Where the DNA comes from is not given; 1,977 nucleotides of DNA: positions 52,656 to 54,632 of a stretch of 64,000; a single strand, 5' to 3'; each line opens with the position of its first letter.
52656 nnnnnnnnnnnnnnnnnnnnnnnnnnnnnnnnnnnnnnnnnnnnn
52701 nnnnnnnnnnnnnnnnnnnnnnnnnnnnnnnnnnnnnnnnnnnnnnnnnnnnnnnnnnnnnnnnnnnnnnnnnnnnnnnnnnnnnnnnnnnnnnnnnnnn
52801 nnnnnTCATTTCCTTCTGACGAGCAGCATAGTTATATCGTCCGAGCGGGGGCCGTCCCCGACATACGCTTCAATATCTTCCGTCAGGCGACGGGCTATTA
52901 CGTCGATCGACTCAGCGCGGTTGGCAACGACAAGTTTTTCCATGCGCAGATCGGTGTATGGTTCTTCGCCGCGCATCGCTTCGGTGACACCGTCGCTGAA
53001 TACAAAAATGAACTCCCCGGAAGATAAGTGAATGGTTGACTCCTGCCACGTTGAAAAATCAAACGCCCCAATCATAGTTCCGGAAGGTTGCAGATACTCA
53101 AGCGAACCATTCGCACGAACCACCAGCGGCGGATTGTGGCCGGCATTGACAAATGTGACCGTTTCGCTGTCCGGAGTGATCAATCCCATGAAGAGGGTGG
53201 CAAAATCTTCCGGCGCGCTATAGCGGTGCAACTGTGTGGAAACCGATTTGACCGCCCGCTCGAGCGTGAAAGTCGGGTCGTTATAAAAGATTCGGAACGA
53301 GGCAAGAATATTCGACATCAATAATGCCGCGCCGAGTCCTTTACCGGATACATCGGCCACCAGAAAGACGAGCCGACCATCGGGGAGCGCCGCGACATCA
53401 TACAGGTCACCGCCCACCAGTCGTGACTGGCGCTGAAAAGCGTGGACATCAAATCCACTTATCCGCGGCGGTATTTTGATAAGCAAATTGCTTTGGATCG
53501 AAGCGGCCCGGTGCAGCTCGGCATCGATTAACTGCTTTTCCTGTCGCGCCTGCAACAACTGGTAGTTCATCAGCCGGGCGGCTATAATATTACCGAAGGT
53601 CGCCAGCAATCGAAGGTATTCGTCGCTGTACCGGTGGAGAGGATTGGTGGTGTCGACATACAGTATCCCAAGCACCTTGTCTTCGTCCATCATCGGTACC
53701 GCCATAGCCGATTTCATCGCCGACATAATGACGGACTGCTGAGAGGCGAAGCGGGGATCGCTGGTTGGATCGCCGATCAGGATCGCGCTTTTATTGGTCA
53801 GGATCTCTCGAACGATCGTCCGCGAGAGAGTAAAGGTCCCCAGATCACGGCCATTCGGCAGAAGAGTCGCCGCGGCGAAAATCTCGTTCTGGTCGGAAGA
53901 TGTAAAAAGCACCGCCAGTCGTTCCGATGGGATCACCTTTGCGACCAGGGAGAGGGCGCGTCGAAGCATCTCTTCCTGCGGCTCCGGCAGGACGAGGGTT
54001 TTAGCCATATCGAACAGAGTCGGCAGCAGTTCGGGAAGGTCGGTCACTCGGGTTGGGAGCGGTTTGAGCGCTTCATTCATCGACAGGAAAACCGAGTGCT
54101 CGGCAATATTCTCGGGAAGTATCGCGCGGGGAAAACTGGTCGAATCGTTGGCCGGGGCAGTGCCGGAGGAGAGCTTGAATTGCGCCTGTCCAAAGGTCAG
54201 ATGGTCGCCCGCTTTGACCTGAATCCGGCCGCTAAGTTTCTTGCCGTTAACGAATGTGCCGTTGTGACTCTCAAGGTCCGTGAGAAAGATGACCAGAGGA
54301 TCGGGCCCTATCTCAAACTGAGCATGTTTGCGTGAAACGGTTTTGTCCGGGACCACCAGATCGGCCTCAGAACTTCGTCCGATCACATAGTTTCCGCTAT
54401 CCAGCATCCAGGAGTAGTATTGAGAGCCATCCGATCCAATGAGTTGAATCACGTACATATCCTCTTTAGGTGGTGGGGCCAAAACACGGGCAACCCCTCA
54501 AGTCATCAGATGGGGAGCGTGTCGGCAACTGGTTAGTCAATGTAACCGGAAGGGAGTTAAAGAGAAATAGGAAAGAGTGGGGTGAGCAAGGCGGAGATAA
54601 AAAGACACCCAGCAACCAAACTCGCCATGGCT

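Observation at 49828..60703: One co-directional block wires a multi-PAS histidine kinase and sigma-54 activator to an FHA-GAF-PP2C phosphatase / Hanks kinase pair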

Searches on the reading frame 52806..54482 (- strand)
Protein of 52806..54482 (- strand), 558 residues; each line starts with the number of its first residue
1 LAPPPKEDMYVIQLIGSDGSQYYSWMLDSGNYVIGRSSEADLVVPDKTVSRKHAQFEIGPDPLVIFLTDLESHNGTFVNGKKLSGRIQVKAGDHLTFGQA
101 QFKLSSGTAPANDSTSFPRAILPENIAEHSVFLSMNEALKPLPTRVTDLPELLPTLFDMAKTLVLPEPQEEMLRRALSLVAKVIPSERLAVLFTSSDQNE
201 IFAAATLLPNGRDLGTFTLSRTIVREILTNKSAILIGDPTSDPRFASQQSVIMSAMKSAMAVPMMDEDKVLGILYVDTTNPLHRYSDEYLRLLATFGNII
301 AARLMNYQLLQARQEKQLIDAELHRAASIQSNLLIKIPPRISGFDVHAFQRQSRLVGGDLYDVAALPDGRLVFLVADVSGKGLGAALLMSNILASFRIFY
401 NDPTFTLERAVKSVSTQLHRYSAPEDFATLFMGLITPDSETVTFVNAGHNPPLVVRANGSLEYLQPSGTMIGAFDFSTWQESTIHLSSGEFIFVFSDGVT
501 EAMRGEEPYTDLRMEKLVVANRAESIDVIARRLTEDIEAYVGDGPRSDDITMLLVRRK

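Call 3: search_protein_families(library=pfam, proteins=[window:52806-54482:-], max_evalue=0.01)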
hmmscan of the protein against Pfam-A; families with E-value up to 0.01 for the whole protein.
window:52806-54482:- (558 aa): 6 families
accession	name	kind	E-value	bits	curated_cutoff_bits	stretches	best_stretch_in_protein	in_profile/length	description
PF07228.17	SpoIIE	-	3.3e-42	145.1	25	1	367-558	1-192/192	Stage II sporulation protein E (SpoIIE)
PF00498.31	FHA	-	4.3e-19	69.1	20.7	1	32-98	1-67/67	FHA domain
PF16697.10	Yop-YscD_cpl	-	2.4e-14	53.8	33.2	1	26-105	13-91/94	Inner membrane component of T3SS, cytoplasmic domain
PF01590.32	GAF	-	1.3e-12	48.9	22.4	1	170-304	3-133/133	GAF domain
PF13185.12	GAF_2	-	4.6e-12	46.7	28.6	1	170-302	5-133/136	GAF domain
PF13492.12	GAF_3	-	8e-06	26.7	27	1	169-304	2-127/129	GAF domain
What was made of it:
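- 52806..54458 (-): FHA-GAF-SpoIIE (PPM-type) phosphatase. The start is more likely GTG 54452 (548 aa) than ATG 54458. Pfam (call 3).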

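Call 19: find_homologous_proteins(query=window:52806-54458:-, max_evalue=1e-10)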
Query window:52806-54458:- (550 aa): 2185 proteins with E <= 1e-10 among 8000 candidates; the best 120 are listed.
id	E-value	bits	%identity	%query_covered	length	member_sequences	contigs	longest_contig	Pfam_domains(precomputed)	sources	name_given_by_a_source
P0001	0.0e+0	1118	92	100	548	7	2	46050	PF13185.13,PF00498.32,PF01590.33,PF16697.11,PF13492.13,PF07228.18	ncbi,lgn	-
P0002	0.0e+0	1100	90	100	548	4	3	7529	PF13185.13,PF00498.32,PF01590.33,PF16697.11,PF07228.18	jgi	jgi:serine phosphatase RsbU (regulator of sigma subunit)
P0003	0.0e+0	1077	87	100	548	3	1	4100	PF13185.13,PF00498.32,PF01590.33,PF16697.11,PF07228.18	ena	-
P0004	0.0e+0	1033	84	99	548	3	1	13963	PF13185.13,PF00498.32,PF01590.33,PF16697.11,PF13492.13,PF07228.18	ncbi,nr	ncbi:MAG: SpoIIE family protein phosphatase [candidate division Zixibacteria bacterium]|nr:SpoIIE fa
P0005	7.1e-243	825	67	99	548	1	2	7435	PF13185.13,PF00498.32,PF01590.33,PF16697.11,PF13492.13,PF07228.18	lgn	-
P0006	2.4e-241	820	91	75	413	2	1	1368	PF13185.13,PF01590.33,PF07228.18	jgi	jgi:serine phosphatase RsbU (regulator of sigma subunit)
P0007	1.8e-240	817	66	99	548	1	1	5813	PF13185.13,PF00498.32,PF01590.33,PF16697.11,PF13492.13,PF07228.18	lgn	-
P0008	2.1e-234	797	65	99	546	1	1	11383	PF13185.13,PF00498.32,PF01590.33,PF16697.11,PF13492.13,PF07228.18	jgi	jgi:phosphoserine phosphatase RsbU/P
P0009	5.6e-233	792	65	99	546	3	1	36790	PF13185.13,PF00498.32,PF01590.33,PF16697.11,PF13492.13,PF07228.18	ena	-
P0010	3.4e-231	787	64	99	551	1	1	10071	PF13185.13,PF00498.32,PF01590.33,PF16697.11,PF13492.13,PF07228.18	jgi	jgi:sigma-B regulation protein RsbU (phosphoserine phosphatase)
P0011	5.8e-230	782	63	99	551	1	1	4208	PF13185.13,PF00498.32,PF01590.33,PF16697.11,PF13492.13,PF07228.18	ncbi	-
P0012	2.3e-228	777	62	99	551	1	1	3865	PF13185.13,PF00498.32,PF01590.33,PF16697.11,PF13492.13,PF07228.18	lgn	-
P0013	6.7e-228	776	63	99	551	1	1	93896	PF13185.13,PF00498.32,PF01590.33,PF16697.11,PF13492.13,PF07228.18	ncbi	ncbi:MAG: SpoIIE family protein phosphatase [Candidatus Zixiibacteriota bacterium]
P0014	9.0e-227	772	63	99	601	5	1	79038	PF13185.13,PF00498.32,PF01590.33,PF16697.11,PF13492.13,PF07228.18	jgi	-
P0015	2.1e-226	771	63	99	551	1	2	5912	PF13185.13,PF00498.32,PF01590.33,PF16697.11,PF13492.13,PF07228.18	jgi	jgi:sigma-B regulation protein RsbU (phosphoserine phosphatase)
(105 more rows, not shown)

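Call 22: find_related_loci(query=A1, collection=genome_contigs, flank=10000)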
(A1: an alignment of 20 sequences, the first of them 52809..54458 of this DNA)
Query A1 (550 aa) in genome_contigs; peptide patterns used: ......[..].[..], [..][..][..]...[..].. (x = any residue, [..] = any of these).
600 stretches matched a pattern (row limit reached: there are more); 582 encode a relative of the query (tblastn E <= 1e-3); the best 80 are kept; 80 distinct loci.
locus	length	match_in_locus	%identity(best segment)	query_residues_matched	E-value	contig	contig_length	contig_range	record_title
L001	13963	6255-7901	84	1-549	0e+0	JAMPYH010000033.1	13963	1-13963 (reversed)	MAG: Candidatus Zixiibacteriota bacterium isolate R2F_R2FSRR_metabat.71 R2F_C2428, whole genome shotgun sequence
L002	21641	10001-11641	59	3-549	0e+0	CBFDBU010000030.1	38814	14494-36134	MAG TPA_asm: uncultured bacterium isolate SRR26215678_binner123_Refined_106 genome assembly, contig: ERZ25073496.660, wh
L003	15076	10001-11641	58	3-549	0e+0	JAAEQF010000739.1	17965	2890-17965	MAG: FCB group bacterium isolate Gpa_11 GpaG_CONTIG4337129, whole genome shotgun sequence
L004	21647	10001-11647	56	3-549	0e+0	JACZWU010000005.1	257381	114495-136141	MAG: Candidatus Zixiibacteriota bacterium isolate B21T1B10 B21T1B10_NODE12, whole genome shotgun sequence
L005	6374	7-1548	61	34-549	0e+0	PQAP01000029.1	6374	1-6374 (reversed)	MAG: candidate division GN15 bacterium isolate FeB_12 scaffold29, whole genome shotgun sequence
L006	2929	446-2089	57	4-549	0e+0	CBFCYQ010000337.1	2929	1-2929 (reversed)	MAG TPA_asm: uncultured bacterium isolate SRR26215689_metabat2_8 genome assembly, contig: ERZ25073498.52747, whole genom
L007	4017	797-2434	54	3-549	0e+0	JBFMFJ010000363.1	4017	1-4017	MAG: Candidatus Zixiibacteriota bacterium isolate MAG268 MAG268_363, whole genome shotgun sequence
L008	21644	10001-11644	55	3-550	0e+0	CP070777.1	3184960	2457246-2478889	MAG: Candidatus Zixiibacteriota bacterium isolate bin19 chromosome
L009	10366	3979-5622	55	1-550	0e+0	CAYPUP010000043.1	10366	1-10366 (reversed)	MAG TPA_asm: uncultured Ignavibacteriales bacterium isolate SRP118108_co4_313 genome assembly, contig: NODE_6230_length_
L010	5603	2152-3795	52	3-549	0e+0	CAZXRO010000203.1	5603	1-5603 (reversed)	MAG TPA_asm: uncultured Ignavibacteriales bacterium isolate SRP332253_co2_61 genome assembly, contig: NODE_15734_length_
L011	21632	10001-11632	54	5-550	0e+0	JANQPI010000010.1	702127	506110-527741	MAG: Candidatus Zixiibacteriota bacterium isolate IP29b_bin.158 k99_2253204, whole genome shotgun sequence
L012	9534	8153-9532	58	3-464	0e+0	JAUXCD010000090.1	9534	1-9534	MAG: Candidatus Zixiibacteriota bacterium isolate CSMAG_2816 CSMAG_2816_k117_4630426_length_9534_cov_25.9127, whole geno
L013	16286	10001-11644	50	2-550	2e-180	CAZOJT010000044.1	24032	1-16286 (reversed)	MAG TPA_asm: uncultured Ignavibacteria bacterium isolate binchicken_co89_550 genome assembly, contig: NODE_3431_length_2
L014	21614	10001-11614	44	15-550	1e-144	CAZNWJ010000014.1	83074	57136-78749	MAG TPA_asm: uncultured Ignavibacteria bacterium isolate binchicken_co16_17 genome assembly, contig: NODE_491_length_830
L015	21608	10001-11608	35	1-546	7e-92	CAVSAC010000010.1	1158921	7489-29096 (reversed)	MAG: Candidatus Eisenbacteria bacterium isolate MFD05942.bin.1.32 genome assembly, contig: contig_13502, whole genome sh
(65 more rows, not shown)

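Call 26: find_encoding_contigs(protein=P0001, flank=10000, max_places=4)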
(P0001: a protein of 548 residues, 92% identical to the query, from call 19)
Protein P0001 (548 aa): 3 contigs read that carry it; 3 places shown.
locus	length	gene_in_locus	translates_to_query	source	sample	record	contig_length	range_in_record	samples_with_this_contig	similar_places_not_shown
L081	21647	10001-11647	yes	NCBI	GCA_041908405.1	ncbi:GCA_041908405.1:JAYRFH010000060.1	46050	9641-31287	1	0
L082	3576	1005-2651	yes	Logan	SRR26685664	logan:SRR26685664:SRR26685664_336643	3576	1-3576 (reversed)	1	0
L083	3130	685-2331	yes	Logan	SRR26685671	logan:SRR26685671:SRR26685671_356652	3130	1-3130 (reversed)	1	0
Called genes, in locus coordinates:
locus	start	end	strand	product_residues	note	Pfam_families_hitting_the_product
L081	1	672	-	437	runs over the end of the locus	PF05977:MFS_3, PF07690:MFS_1, PF13347:MFS_2 (weak), PF07690:MFS_1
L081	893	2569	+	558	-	PF14341:PilX_N (weak)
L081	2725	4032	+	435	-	PF00860:Xan_ur_permease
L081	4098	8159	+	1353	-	PF08448:PAS_4 (weak), PF00989:PAS (weak), PF13188:PAS_8 (weak), PF13426:PAS_9, PF08448:PAS_4, PF00989:PAS (weak), PF08447:PAS_3, PF02518:HATPase_c, +2 more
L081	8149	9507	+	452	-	PF00072:Response_reg, PF00158:Sigma54_activat, PF01078:Mg_chelatase (faint), PF14532:Sigma54_activ_2, PF07728:AAA_5, PF25601:AAA_lid_14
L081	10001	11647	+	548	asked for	PF13492:GAF_3 (faint), PF16697:Yop-YscD_cpl, PF00498:FHA, PF01590:GAF, PF13185:GAF_2, PF07228:SpoIIE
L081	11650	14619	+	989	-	PF00069:Pkinase, PF01636:APH (faint), PF07714:PK_Tyr_Ser-Thr, PF03109:ABC1, PF00515:TPR_1 (faint), PF07719:TPR_2 (faint), PF13428:TPR_14 (faint), PF13432:TPR_16 (faint), +5 more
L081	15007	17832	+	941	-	PF00082:Peptidase_S8, PF00801:PKD, PF18911:PKD_4, PF00801:PKD, PF18911:PKD_4, PF13860:FlgD_ig (weak), PF18962:Por_Secre_tail (weak)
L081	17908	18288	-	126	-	PF00903:Glyoxalase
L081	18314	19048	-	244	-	PF14219:DUF4328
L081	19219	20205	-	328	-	PF00481:PP2C (weak), PF13672:PP2C_2, PF07228:SpoIIE (faint)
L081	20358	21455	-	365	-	PF13860:FlgD_ig (weak), PF18962:Por_Secre_tail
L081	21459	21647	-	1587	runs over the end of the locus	PF19190:BACON_2 (faint), PF13620:CarboxypepD_reg, PF13585:CHU_C (faint), PF13860:FlgD_ig, PF18962:Por_Secre_tail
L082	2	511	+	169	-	?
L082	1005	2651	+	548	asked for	PF13492:GAF_3 (faint), PF16697:Yop-YscD_cpl, PF00498:FHA, PF01590:GAF, PF13185:GAF_2, PF07228:SpoIIE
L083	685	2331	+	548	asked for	PF13492:GAF_3 (faint), PF16697:Yop-YscD_cpl, PF00498:FHA, PF01590:GAF, PF13185:GAF_2, PF07228:SpoIIE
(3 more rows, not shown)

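Call 27: find_encoding_contigs(protein=P0002, flank=10000, max_places=4)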
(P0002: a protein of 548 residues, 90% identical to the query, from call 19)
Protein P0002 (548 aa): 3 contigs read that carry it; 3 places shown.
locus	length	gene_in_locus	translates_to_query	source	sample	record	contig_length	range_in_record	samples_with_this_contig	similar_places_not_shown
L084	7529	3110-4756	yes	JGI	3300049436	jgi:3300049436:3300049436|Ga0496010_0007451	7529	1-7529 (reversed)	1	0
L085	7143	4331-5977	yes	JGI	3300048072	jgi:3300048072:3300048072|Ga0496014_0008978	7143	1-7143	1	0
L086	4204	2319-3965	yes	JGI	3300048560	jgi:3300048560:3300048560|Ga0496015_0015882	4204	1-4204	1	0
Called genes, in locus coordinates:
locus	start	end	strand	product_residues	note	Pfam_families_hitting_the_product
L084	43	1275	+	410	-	PF00989:PAS, PF13188:PAS_8, PF13426:PAS_9, PF08447:PAS_3, PF02518:HATPase_c, PF14501:HATPase_c_5 (weak)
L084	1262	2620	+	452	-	PF00072:Response_reg, PF00158:Sigma54_activat, PF14532:Sigma54_activ_2, PF25601:AAA_lid_14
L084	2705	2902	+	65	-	-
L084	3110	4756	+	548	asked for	PF16697:Yop-YscD_cpl, PF00498:FHA, PF01590:GAF, PF13185:GAF_2, PF07228:SpoIIE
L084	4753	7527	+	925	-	?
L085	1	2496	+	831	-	?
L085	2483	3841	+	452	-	PF00072:Response_reg, PF00158:Sigma54_activat, PF14532:Sigma54_activ_2, PF25601:AAA_lid_14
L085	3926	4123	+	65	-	-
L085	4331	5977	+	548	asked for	PF16697:Yop-YscD_cpl, PF00498:FHA, PF01590:GAF, PF13185:GAF_2, PF07228:SpoIIE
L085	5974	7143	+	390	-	?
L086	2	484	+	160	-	?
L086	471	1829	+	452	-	PF00072:Response_reg, PF00158:Sigma54_activat, PF14532:Sigma54_activ_2, PF25601:AAA_lid_14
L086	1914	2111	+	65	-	-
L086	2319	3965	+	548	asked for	PF16697:Yop-YscD_cpl, PF00498:FHA, PF01590:GAF, PF13185:GAF_2, PF07228:SpoIIE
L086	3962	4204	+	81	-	?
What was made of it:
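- Checked: Orthologues show the same overlap (calls 26, 27).
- A 65-aa ORF is called in three related contigs (call 27).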

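Call 35: search_protein_families(library=pfam, proteins=[L004:8733-9971:+, L008:8758-9960:+, L009:2743-3933:+, L012:6894-8096:+, L010:825-2087:+, L003:7886-9856:+, L002:9336-9788:+, L011:9507-9956:+, L014:9360-9875:+, L002:8462-9151:+], max_evalue=0.001)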
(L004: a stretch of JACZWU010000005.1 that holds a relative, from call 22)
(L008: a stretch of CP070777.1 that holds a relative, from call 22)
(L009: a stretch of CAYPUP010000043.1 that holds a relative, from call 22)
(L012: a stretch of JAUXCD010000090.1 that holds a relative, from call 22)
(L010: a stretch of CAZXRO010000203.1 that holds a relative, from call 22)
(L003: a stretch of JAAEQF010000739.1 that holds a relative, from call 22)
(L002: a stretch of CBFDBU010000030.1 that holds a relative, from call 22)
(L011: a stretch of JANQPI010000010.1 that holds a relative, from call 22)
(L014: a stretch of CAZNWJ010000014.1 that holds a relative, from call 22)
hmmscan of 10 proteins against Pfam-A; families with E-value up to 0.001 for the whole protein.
L004:8733-9971:+ (412 aa): 0 families

L008:8758-9960:+ (400 aa): 0 families

L009:2743-3933:+ (396 aa): 0 families

L012:6894-8096:+ (400 aa): 0 families

L010:825-2087:+ (420 aa): 0 families

L003:7886-9856:+ (656 aa): 1 family
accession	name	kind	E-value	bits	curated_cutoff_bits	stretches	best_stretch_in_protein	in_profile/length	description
PF00404.24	Dockerin_1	-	1.8e-09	38.1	22.9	1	585-638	1-55/57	Dockerin type I domain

L002:9336-9788:+ (150 aa): 0 families

L011:9507-9956:+ (149 aa): 1 family
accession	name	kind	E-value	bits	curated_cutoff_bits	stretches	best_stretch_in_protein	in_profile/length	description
PF14489.11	QueF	-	2.5e-30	105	27.3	1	65-143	1-79/81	QueF-like protein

L014:9360-9875:+ (171 aa): 0 families

L002:8462-9151:+ (229 aa): 9 families
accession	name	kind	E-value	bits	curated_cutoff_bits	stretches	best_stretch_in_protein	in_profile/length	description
PF13649.12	Methyltransf_25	-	2.2e-15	57.6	27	1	57-148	1-95/97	Methyltransferase domain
PF08241.18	Methyltransf_11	-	2.1e-11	44.7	21.2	1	58-154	1-95/95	Methyltransferase domain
PF08242.18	Methyltransf_12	-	1.2e-09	39.2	30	1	58-151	1-97/98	Methyltransferase domain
PF13489.12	Methyltransf_23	-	1.6e-08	34.9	27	1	48-203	17-153/164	Methyltransferase domain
PF01728.25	FtsJ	-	1.9e-07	31.6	24.1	1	53-118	21-85/181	FtsJ-like methyltransferase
PF13847.12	Methyltransf_31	-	9.6e-07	29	27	1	54-154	4-109/145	Methyltransferase domain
PF01209.24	Ubie_methyltran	-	1.1e-05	25.3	20.1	1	53-120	47-119/233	ubiE/COQ5 methyltransferase family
PF00398.26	RrnaAD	-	3.2e-05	23.6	24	1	54-112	31-89/263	Ribosomal RNA adenine dimethylase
PF05958.17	tRNA_U5-meth_tr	-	0.00013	21.6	23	1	53-92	201-240/357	tRNA (Uracil-5-)-methyltransferase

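Call 39: find_encoding_contigs(protein=P0009, flank=10000, max_places=2)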
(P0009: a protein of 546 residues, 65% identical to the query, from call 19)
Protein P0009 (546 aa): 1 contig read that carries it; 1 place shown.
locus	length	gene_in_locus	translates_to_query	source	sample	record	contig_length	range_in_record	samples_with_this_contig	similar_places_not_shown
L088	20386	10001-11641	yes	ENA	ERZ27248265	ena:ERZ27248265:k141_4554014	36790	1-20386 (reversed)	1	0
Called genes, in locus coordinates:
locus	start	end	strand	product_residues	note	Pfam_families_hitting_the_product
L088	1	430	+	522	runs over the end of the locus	-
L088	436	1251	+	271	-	PF10026:DUF2268 (weak)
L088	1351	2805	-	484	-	PF00675:Peptidase_M16, PF05193:Peptidase_M16_C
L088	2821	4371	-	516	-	PF00675:Peptidase_M16, PF05193:Peptidase_M16_C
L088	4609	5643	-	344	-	-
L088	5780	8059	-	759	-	PF06452:CBM9_1, PF19313:DUF5916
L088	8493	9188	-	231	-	PF01027:Bax1-I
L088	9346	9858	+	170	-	PF21549:PRDM2_PR (faint), PF00856:SET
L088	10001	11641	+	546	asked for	PF16697:Yop-YscD_cpl, PF00498:FHA, PF13185:GAF_2 (weak), PF13492:GAF_3, PF01590:GAF, PF07228:SpoIIE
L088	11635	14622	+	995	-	PF00069:Pkinase, PF01636:APH (faint), PF07714:PK_Tyr_Ser-Thr, PF17667:Pkinase_fungal (weak), PF03109:ABC1 (weak), PF00515:TPR_1 (faint), PF07719:TPR_2 (faint), PF13432:TPR_16 (weak), +5 more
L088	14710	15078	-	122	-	-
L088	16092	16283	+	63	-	-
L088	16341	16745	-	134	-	-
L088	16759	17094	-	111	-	-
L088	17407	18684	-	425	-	PF01555:N6_N4_Mtase (weak), PF01170:UPF0020 (faint)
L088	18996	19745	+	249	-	PF15515:MvaI_BcnI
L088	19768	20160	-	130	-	-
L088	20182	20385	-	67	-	?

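Call 40: find_encoding_contigs(protein=P0005, flank=10000, max_places=2)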
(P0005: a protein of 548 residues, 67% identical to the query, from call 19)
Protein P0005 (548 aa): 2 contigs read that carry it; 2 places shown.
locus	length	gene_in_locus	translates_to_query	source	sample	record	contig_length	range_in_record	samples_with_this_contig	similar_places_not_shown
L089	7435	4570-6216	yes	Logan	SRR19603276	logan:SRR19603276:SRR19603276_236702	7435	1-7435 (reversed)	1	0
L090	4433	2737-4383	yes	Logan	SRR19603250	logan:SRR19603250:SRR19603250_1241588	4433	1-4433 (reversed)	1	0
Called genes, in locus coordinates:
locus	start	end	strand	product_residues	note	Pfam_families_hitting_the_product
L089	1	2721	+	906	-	?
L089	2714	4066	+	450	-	PF00072:Response_reg, PF00158:Sigma54_activat, PF14532:Sigma54_activ_2, PF07728:AAA_5 (weak), PF25601:AAA_lid_14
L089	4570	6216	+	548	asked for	PF16697:Yop-YscD_cpl, PF00498:FHA, PF01590:GAF, PF13185:GAF_2, PF13492:GAF_3 (weak), PF07228:SpoIIE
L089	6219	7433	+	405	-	?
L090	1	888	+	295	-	?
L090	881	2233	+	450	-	PF00072:Response_reg, PF00158:Sigma54_activat, PF14532:Sigma54_activ_2, PF07728:AAA_5 (weak), PF25601:AAA_lid_14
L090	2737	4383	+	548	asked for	PF16697:Yop-YscD_cpl, PF00498:FHA, PF01590:GAF, PF13185:GAF_2, PF13492:GAF_3 (weak), PF07228:SpoIIE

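Call 41: find_encoding_contigs(protein=P0008, flank=10000, max_places=2)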
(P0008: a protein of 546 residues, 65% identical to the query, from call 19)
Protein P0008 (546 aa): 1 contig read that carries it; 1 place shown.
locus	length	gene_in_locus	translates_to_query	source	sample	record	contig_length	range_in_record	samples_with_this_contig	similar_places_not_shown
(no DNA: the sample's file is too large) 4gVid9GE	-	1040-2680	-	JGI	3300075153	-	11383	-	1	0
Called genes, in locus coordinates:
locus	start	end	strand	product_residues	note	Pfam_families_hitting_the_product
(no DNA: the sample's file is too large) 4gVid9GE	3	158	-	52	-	?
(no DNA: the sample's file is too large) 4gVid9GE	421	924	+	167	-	PF00856:SET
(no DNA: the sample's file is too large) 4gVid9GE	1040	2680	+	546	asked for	PF16697:Yop-YscD_cpl, PF00498:FHA, PF01590:GAF, PF13185:GAF_2 (weak), PF13492:GAF_3, PF07228:SpoIIE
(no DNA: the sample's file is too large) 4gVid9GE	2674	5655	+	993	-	PF00069:Pkinase, PF01636:APH (faint), PF07714:PK_Tyr_Ser-Thr, PF03109:ABC1 (weak), PF13428:TPR_14 (faint), PF14559:TPR_19 (faint), PF13424:TPR_12 (faint), PF00515:TPR_1 (faint), +4 more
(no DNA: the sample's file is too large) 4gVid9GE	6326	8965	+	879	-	PF22148:Fervidolysin_NPro-like, PF00082:Peptidase_S8, PF00801:PKD, PF18911:PKD_4, PF00801:PKD, PF18911:PKD_4, PF13860:FlgD_ig, PF18962:Por_Secre_tail (weak)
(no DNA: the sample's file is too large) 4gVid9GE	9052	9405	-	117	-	-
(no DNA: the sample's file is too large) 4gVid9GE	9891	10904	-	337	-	PF00481:PP2C (weak), PF13672:PP2C_2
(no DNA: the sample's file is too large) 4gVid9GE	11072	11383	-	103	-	?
